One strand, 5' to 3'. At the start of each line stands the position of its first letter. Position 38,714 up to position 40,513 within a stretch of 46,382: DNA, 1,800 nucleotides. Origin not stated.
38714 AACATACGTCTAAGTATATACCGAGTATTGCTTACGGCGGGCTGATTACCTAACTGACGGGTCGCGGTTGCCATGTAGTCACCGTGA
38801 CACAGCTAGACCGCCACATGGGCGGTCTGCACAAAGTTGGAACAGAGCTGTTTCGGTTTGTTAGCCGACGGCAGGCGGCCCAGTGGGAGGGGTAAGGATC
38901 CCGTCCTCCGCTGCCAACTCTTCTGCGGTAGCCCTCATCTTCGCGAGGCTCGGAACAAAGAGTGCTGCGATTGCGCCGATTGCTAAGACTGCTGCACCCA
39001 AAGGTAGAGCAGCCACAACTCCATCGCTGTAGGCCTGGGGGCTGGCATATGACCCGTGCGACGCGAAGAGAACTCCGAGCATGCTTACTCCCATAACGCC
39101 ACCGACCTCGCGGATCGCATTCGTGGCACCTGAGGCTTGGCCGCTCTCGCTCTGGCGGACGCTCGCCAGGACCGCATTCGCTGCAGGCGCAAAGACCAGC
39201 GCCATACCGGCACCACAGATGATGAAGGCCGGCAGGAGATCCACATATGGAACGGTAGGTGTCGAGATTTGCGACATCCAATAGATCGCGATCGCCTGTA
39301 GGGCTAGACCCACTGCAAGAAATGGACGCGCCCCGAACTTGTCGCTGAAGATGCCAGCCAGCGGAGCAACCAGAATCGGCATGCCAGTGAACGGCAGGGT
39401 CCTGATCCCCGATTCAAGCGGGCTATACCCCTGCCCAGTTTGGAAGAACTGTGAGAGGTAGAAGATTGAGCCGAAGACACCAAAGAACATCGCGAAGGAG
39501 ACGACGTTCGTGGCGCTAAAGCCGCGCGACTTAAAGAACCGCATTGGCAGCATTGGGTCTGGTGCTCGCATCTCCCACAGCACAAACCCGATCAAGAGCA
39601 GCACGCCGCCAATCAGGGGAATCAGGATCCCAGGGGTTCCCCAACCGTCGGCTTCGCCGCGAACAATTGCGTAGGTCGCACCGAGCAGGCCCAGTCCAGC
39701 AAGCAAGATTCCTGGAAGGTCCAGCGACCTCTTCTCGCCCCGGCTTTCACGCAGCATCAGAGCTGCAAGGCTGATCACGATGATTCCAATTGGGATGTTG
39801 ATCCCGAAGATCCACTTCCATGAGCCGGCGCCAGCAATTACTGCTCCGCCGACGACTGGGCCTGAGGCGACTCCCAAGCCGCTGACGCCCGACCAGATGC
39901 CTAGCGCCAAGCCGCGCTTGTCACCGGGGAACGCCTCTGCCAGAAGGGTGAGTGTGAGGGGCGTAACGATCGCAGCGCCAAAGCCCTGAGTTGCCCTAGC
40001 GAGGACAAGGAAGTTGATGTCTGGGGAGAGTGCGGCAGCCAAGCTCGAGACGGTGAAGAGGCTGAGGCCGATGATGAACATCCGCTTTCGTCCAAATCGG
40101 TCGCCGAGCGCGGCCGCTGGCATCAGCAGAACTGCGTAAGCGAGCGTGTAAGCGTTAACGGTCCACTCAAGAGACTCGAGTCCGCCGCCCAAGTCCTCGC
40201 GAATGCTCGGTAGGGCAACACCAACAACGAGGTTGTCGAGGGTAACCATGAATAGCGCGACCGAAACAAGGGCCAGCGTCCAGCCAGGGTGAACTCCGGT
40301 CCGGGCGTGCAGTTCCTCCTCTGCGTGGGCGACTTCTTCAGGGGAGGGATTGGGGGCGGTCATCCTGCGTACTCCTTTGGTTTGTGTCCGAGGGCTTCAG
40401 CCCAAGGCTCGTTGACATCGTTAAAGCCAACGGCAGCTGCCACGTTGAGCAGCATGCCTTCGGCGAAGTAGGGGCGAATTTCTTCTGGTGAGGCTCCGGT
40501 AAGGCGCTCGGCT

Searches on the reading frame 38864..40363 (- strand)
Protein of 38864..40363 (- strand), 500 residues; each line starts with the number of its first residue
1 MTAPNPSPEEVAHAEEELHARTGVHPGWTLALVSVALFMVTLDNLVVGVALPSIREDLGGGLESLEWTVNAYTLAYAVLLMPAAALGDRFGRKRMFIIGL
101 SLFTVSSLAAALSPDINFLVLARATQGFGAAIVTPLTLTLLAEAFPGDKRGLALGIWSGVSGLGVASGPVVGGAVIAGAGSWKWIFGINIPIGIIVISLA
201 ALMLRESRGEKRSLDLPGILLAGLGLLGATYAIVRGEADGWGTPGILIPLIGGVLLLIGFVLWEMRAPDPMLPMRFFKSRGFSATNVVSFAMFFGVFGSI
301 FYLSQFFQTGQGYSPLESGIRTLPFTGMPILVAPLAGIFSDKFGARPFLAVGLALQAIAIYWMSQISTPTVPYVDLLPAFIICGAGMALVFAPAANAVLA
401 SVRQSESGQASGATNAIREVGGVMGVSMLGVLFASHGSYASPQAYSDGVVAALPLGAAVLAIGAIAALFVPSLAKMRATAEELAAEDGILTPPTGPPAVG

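Call 87: search_protein_families(library=pfam, proteins=[window:38864-40363:-], max_evalue=0.0001)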
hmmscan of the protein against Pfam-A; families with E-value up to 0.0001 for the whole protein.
window:38864-40363:- (500 aa): 3 families
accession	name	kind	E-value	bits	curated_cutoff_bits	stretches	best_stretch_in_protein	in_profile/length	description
PF07690.21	MFS_1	-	1.8e-56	192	33.4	1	34-425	2-346/347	Major Facilitator Superfamily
PF00083.30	Sugar_tr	-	2.1e-11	43.8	22.3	1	66-207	49-194/452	Sugar (and other) transporter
PF06609.19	TRI12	-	4.8e-05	22.5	23.2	0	47-292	63-322/599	Fungal trichothecene efflux pump (TRI12)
